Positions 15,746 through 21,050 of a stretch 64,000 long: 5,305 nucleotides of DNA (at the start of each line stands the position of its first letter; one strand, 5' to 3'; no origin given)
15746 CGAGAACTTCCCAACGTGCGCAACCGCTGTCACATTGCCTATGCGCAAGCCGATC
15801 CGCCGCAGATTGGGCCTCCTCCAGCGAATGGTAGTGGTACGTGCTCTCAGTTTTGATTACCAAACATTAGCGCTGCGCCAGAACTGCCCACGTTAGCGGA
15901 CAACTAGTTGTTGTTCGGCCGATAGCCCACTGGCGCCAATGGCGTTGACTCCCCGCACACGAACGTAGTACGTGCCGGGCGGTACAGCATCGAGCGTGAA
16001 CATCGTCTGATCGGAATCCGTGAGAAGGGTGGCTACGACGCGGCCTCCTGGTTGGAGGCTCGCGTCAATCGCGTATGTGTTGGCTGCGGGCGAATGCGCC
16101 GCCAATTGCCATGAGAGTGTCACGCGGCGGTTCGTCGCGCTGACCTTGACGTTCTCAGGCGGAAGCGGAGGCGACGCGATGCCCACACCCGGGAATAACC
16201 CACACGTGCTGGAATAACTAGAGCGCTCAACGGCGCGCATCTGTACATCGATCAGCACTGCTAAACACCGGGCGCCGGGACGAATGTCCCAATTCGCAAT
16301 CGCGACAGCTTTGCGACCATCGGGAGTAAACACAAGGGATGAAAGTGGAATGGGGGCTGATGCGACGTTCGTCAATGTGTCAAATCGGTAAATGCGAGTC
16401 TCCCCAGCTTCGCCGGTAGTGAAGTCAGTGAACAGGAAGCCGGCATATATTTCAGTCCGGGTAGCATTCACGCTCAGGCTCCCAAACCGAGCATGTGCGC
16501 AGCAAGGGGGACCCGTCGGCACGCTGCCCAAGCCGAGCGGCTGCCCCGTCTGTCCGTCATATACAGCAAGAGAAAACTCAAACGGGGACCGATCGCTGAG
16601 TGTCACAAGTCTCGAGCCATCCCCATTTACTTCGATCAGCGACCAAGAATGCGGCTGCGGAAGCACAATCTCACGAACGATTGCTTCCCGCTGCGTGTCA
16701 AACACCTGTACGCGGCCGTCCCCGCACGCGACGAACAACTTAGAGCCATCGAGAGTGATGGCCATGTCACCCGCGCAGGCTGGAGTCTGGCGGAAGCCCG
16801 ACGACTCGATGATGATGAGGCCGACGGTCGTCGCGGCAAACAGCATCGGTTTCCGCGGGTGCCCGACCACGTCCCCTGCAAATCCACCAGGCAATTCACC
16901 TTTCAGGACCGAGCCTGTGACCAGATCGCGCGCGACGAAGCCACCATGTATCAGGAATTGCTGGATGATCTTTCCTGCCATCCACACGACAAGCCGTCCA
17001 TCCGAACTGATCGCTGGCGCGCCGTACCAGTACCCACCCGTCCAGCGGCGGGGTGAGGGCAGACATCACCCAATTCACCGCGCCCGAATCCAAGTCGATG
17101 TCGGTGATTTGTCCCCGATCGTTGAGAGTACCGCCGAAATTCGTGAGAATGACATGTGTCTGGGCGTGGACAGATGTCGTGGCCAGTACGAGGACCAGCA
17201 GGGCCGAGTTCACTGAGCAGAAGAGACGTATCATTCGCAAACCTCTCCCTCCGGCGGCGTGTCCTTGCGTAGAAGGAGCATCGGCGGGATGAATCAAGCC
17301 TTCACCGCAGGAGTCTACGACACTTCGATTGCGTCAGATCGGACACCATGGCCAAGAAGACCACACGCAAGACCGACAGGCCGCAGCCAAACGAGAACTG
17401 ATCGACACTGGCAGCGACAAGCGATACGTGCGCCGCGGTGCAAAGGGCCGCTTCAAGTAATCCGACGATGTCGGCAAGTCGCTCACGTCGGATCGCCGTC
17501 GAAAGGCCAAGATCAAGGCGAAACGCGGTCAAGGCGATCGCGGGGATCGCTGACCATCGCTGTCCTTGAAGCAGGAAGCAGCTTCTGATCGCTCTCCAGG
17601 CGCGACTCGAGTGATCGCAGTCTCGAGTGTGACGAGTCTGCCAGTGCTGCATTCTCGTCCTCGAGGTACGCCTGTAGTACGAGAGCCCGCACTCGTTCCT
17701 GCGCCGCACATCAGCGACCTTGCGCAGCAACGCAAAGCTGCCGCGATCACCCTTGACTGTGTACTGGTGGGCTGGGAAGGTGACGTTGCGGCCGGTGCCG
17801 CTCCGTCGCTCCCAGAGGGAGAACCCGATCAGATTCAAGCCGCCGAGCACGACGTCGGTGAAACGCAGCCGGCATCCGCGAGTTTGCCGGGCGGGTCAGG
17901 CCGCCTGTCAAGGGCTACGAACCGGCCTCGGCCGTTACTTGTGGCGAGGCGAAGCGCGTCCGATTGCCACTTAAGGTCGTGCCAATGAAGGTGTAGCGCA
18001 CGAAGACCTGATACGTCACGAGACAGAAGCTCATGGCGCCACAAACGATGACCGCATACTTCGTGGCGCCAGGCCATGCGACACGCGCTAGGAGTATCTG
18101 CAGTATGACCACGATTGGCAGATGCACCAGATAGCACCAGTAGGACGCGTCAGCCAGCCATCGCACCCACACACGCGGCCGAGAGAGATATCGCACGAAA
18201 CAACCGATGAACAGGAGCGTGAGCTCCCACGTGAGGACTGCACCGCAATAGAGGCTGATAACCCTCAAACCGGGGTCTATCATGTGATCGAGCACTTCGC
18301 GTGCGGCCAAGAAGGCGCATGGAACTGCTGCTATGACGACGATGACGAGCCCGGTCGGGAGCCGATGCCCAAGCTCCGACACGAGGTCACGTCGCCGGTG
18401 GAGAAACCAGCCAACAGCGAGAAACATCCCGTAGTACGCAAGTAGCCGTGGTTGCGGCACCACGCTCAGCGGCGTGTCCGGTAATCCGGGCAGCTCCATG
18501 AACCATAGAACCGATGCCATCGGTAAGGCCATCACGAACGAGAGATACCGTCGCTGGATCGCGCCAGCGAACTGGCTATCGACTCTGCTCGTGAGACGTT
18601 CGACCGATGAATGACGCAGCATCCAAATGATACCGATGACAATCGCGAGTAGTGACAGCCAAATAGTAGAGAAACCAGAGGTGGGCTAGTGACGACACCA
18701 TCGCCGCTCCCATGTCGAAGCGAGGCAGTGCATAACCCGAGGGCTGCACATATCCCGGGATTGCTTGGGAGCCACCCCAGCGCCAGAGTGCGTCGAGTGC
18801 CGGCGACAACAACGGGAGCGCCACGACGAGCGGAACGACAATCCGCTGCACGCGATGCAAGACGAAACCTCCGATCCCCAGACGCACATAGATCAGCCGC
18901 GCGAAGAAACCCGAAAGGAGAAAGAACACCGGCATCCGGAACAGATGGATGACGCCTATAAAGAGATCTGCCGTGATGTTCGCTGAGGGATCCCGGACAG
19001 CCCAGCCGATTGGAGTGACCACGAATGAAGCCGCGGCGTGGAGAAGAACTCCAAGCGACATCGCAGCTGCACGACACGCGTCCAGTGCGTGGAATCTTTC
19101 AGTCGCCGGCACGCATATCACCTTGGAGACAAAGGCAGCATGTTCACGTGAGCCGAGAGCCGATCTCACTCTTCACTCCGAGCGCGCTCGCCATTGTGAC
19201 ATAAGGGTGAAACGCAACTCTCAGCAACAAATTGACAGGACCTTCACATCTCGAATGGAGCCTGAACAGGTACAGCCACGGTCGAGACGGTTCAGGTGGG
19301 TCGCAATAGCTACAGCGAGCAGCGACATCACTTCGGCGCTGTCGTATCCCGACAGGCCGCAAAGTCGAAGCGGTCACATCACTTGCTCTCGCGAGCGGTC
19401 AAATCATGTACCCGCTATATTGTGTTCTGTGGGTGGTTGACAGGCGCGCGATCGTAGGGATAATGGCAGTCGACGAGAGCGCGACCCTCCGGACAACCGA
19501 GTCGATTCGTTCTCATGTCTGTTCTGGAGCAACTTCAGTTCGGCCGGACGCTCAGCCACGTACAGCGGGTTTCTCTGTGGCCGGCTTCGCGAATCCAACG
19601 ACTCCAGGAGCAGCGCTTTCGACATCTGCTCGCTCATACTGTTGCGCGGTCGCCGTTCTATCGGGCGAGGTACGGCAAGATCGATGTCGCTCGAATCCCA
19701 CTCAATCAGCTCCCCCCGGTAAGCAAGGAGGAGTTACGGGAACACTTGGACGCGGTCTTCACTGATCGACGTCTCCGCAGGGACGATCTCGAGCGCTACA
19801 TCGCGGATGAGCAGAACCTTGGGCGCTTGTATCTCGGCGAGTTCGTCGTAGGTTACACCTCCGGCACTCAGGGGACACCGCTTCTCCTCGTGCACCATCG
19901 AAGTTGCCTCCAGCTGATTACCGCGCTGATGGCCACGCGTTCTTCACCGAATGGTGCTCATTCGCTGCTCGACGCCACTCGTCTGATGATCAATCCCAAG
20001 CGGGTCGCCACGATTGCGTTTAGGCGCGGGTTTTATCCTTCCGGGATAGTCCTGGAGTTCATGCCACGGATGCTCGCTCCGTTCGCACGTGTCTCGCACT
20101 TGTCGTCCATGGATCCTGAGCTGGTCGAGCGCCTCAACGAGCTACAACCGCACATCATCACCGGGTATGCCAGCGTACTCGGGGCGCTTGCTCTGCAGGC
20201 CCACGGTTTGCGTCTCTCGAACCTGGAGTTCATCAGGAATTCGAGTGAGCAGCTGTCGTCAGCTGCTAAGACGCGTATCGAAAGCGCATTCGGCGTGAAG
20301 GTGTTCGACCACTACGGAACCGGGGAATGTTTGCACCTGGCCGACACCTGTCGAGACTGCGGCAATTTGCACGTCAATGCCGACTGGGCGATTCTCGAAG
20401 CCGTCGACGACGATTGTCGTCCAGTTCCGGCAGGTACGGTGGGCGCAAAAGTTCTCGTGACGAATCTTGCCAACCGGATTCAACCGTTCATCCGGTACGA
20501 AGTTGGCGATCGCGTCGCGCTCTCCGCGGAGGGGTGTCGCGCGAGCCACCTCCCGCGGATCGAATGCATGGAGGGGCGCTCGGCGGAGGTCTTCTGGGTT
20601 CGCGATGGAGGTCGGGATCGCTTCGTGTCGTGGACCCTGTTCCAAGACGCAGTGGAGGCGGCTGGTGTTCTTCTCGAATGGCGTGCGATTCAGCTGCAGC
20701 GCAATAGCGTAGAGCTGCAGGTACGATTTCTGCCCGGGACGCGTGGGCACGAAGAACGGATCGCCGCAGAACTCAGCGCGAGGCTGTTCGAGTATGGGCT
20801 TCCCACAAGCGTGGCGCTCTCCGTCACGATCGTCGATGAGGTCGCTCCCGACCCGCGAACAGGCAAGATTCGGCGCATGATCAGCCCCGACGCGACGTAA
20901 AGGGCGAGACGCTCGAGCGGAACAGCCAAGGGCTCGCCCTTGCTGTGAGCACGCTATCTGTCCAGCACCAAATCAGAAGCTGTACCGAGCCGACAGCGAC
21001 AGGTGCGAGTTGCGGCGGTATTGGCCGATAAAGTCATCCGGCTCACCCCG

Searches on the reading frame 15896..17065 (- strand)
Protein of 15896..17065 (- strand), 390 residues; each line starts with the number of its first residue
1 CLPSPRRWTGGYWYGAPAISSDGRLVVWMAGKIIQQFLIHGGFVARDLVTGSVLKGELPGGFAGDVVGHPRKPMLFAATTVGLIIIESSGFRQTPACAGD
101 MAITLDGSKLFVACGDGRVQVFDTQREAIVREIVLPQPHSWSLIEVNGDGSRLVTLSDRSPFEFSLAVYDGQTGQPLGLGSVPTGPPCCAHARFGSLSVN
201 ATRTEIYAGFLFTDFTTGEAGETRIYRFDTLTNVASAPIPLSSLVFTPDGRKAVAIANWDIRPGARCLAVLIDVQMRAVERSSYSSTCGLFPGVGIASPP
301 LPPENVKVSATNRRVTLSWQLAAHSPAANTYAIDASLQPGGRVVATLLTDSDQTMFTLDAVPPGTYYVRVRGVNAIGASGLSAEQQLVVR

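Call 25: search_protein_families(library=pfam, proteins=[window:15896-17065:-], max_evalue=0.01)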
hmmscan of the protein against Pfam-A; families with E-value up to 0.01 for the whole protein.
window:15896-17065:- (390 aa): 3 families
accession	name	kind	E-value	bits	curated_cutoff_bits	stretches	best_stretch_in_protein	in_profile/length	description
PF01108.23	Tissue_fac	-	1.8e-05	25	27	1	298-374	20-100/107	Tissue factor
PF00041.27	fn3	-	0.00013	22.6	25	1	302-383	2-79/84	Fibronectin type III domain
PF04151.21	PPC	-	0.0044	18.3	25.9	0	305-372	14-70/70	Bacterial pre-peptidase C-terminal domain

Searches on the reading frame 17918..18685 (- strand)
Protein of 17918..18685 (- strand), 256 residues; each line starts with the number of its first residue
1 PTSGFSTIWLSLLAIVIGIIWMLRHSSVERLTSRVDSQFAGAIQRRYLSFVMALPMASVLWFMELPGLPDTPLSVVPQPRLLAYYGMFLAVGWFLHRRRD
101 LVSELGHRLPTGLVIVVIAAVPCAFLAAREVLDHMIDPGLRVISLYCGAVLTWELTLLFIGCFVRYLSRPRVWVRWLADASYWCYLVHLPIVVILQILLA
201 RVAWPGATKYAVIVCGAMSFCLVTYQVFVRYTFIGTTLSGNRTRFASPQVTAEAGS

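Call 25: search_protein_families(library=pfam, proteins=[window:17918-18685:-], max_evalue=0.01)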
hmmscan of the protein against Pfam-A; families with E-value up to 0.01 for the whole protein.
window:17918-18685:- (256 aa): 1 family
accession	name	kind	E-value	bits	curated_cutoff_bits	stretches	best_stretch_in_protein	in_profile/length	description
PF01757.29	Acyl_transf_3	-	7.7e-10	38.8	31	1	47-225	153-325/326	Acyltransferase domain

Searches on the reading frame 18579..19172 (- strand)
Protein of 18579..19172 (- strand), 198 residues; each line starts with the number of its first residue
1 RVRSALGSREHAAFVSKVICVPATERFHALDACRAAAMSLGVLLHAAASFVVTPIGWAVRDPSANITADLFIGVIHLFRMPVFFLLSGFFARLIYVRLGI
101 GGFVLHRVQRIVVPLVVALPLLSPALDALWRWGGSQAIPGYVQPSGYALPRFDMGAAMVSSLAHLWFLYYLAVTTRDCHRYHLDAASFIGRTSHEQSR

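Call 25: search_protein_families(library=pfam, proteins=[window:18579-19172:-], max_evalue=0.01)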
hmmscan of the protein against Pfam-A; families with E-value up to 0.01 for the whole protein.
window:18579-19172:- (198 aa): 1 family
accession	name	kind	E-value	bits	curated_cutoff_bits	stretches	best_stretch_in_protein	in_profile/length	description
PF01757.29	Acyl_transf_3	-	2.6e-13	50.2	31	1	28-173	2-133/326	Acyltransferase domain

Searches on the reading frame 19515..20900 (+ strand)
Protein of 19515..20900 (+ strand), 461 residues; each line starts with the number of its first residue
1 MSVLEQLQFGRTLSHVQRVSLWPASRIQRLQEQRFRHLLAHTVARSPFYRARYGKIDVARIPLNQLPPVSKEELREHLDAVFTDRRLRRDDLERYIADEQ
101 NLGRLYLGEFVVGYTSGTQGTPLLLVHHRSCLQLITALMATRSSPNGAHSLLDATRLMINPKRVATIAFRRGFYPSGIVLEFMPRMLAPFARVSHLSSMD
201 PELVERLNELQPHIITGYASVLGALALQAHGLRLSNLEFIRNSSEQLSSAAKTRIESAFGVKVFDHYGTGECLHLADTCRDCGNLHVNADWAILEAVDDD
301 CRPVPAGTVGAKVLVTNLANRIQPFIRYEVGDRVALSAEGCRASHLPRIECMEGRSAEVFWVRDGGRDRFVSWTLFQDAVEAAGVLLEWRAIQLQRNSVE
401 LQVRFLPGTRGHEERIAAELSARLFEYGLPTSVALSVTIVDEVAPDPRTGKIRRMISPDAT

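Call 49: search_protein_families(library=pfam, proteins=[window:19515-20900:+], max_evalue=0.01)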
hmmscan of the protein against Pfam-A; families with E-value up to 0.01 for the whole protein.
window:19515-20900:+ (461 aa): 1 family
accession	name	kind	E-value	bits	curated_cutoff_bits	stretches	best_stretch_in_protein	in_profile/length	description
PF00501.34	AMP-binding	-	9.1e-07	28.4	29.9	1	111-310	166-370/384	AMP-binding enzyme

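Call 52: search_protein_families(library=ncbifam, proteins=[window:19515-20900:+], max_evalue=0.001)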
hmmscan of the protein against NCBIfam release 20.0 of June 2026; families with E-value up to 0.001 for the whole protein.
window:19515-20900:+ (461 aa): 9 families
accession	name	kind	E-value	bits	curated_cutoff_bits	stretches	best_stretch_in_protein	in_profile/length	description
NF045666.1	DVU1553_fam_AMP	equivalog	8.5e-25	87.5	300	2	200-355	171-330/331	DVU_1553 family AMP-dependent CoA ligase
TIGR02304.1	aden_form_hyp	equivalog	1.4e-19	70.4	251.9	2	202-454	178-423/430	F390 synthetase-related protein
NF053551.1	FlxY_rubin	equivalog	5.1e-15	55.1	520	1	240-358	208-325/424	flexirubin biosynthesis putative acyl-CoA ligase FlxY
NF041878.1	paak_haloarch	equivalog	2e-13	49.7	700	1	24-424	10-393/427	phenylacetate--CoA ligase PaaK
NF041217.1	BagE_FevW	exception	9.5e-13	47.9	800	1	236-421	193-371/424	bagremycin/ferroverdin synthetase BagE/FevW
TIGR02155.1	PA_CoA_ligase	equivalog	1e-10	40.8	646.3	1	25-363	6-324/422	phenylacetate--CoA ligase PaaK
TIGR03335.1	F390_ftsA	equivalog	6.8e-05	21.7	458.7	0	244-368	213-341/445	coenzyme F390 synthetase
TIGR01733.1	AA-adenyl-dom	subfamily_domain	0.00015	20.7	317.4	0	102-275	122-276/409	amino acid adenylation domain-containing protein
NF004511.1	PRK05852.1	equivalog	0.00079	18.2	650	0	227-310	266-355/505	FadD7 family fatty acid--CoA ligase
